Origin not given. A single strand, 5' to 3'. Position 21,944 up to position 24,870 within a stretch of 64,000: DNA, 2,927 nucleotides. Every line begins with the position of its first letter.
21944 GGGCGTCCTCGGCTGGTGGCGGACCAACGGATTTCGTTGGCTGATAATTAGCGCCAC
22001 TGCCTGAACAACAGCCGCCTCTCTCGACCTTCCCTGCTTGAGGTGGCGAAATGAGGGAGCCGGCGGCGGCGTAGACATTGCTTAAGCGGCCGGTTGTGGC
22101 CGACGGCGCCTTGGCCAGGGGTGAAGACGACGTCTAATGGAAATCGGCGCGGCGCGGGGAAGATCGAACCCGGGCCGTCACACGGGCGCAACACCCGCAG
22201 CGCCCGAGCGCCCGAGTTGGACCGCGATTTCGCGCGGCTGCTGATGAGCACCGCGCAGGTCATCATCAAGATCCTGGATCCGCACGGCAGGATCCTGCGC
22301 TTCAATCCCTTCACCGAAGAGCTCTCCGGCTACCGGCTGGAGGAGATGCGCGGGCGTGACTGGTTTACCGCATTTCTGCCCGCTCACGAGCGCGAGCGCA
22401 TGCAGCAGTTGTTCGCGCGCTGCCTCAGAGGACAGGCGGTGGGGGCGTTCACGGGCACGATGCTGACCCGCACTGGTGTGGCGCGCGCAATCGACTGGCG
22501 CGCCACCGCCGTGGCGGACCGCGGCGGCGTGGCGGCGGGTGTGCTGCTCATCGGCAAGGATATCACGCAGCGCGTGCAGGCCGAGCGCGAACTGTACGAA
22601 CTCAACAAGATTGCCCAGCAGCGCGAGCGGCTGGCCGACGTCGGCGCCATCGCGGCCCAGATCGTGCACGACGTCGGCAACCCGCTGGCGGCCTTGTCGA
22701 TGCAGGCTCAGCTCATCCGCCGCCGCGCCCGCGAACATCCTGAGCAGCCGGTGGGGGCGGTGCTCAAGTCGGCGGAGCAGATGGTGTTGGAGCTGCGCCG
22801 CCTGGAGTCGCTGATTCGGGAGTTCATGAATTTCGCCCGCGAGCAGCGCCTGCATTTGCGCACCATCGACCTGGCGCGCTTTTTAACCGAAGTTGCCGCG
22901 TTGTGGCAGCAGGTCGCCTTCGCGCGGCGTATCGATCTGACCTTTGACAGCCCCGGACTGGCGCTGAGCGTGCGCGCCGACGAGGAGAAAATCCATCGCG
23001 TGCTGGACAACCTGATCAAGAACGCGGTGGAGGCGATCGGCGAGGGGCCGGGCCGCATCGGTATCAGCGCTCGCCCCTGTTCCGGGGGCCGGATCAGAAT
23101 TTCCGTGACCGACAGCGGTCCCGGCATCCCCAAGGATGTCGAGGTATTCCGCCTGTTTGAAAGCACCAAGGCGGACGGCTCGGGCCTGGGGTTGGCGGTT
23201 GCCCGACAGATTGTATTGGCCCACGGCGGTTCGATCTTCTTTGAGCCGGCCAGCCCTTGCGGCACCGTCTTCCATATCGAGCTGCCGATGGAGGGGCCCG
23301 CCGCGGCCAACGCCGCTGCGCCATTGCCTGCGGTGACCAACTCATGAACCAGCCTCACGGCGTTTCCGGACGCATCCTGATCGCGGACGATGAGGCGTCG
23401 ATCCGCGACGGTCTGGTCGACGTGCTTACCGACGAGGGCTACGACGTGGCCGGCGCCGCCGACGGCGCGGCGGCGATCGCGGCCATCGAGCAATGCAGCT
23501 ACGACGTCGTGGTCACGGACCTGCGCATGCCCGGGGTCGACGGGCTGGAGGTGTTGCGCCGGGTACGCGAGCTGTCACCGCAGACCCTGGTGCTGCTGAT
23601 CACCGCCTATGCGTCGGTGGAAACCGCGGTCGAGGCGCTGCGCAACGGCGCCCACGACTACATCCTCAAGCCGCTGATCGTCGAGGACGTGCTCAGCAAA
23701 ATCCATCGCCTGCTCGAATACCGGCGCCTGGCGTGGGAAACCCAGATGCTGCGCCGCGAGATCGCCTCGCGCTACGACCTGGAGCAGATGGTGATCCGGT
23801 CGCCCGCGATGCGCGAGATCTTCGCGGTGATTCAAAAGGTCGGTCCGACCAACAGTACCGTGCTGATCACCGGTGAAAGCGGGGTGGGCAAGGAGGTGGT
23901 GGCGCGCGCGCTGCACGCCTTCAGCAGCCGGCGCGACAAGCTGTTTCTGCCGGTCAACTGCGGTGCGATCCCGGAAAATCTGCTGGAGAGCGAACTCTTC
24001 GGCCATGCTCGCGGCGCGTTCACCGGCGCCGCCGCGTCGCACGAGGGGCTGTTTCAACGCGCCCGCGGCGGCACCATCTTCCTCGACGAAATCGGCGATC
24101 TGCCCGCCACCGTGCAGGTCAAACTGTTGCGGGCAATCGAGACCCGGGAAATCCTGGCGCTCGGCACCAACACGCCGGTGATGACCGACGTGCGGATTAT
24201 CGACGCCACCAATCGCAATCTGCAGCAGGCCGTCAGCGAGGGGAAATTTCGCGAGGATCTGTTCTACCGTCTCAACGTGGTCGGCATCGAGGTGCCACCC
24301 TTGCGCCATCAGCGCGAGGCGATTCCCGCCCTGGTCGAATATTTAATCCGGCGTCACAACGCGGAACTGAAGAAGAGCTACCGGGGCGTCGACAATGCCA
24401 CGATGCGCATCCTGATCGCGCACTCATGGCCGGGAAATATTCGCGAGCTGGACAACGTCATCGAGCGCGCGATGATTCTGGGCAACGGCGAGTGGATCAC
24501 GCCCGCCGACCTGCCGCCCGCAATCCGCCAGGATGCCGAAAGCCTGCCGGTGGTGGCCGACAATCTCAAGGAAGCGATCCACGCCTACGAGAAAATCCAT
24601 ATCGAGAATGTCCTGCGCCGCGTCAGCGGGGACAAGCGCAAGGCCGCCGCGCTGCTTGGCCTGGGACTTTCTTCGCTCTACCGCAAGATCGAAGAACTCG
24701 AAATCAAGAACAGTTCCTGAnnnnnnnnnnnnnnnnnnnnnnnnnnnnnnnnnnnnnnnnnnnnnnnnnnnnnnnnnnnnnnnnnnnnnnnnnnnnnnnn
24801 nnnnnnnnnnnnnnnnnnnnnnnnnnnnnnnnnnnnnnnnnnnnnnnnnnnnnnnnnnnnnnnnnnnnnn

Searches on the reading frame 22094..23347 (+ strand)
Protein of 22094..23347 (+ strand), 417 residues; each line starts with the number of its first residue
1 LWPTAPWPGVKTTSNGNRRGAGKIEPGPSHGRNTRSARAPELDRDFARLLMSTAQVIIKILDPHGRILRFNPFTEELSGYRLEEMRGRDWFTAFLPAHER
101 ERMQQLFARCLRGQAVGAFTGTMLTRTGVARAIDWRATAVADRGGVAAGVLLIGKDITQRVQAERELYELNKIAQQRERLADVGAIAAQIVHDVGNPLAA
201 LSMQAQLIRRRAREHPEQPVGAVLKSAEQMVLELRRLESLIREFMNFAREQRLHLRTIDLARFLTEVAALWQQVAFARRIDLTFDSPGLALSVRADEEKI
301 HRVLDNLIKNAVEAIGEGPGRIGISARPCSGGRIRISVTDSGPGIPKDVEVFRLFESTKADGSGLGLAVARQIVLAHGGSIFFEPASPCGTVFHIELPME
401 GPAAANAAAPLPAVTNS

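Call 15: search_protein_families(library=pfam, proteins=[window:22094-23347:+], max_evalue=0.001)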
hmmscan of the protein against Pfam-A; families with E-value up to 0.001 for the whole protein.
window:22094-23347:+ (417 aa): 6 families
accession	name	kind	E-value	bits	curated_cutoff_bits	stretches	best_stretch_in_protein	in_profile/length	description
PF02518.31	HATPase_c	-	6.9e-23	81.6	26.4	1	296-400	2-110/111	Histidine kinase-, DNA gyrase B-, and HSP90-like ATPase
PF08448.16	PAS_4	-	1.9e-15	57.5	23.1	1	55-161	5-109/110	PAS fold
PF00989.32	PAS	-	3.9e-09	36.9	22.6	1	48-157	4-113/113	PAS fold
PF00512.31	HisKA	-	3.6e-07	30.6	26.9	1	186-251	5-64/66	His Kinase A (phospho-acceptor) domain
PF13426.13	PAS_9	-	4.7e-07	30.5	27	1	60-159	6-103/103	PAS domain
PF08447.18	PAS_3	-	1.7e-06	28.6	25.6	1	69-146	3-81/89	PAS fold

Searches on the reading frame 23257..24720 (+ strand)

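Call 15: search_protein_families(library=pfam, proteins=[window:23257-24720:+], max_evalue=0.001)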
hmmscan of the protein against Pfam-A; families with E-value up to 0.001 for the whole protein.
window:23257-24720:+ (487 aa): 7 families
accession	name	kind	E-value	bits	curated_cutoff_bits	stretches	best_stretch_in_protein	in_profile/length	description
PF00158.32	Sigma54_activat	-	8.4e-68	227.7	20.2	1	179-344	2-167/168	Sigma-54 interaction domain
PF00072.30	Response_reg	-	5.4e-30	104.3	30.2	1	40-149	1-110/111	Response regulator receiver domain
PF25601.1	AAA_lid_14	-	1.5e-23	82.9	27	1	350-429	1-80/87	AAA+ ATPase lid domain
PF14532.12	Sigma54_activ_2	-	2.3e-19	70.4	25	1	181-349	3-138/138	Sigma-54 interaction domain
PF02954.25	HTH_8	-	1.2e-08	35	22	1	445-480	6-41/42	Bacterial regulatory protein, Fis family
PF07728.20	AAA_5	-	2.6e-08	34.4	22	1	202-321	2-124/139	AAA domain (dynein-related subfamily)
PF13191.12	AAA_16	-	7.3e-05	23.8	32.6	1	179-242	3-64/167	AAA ATPase domain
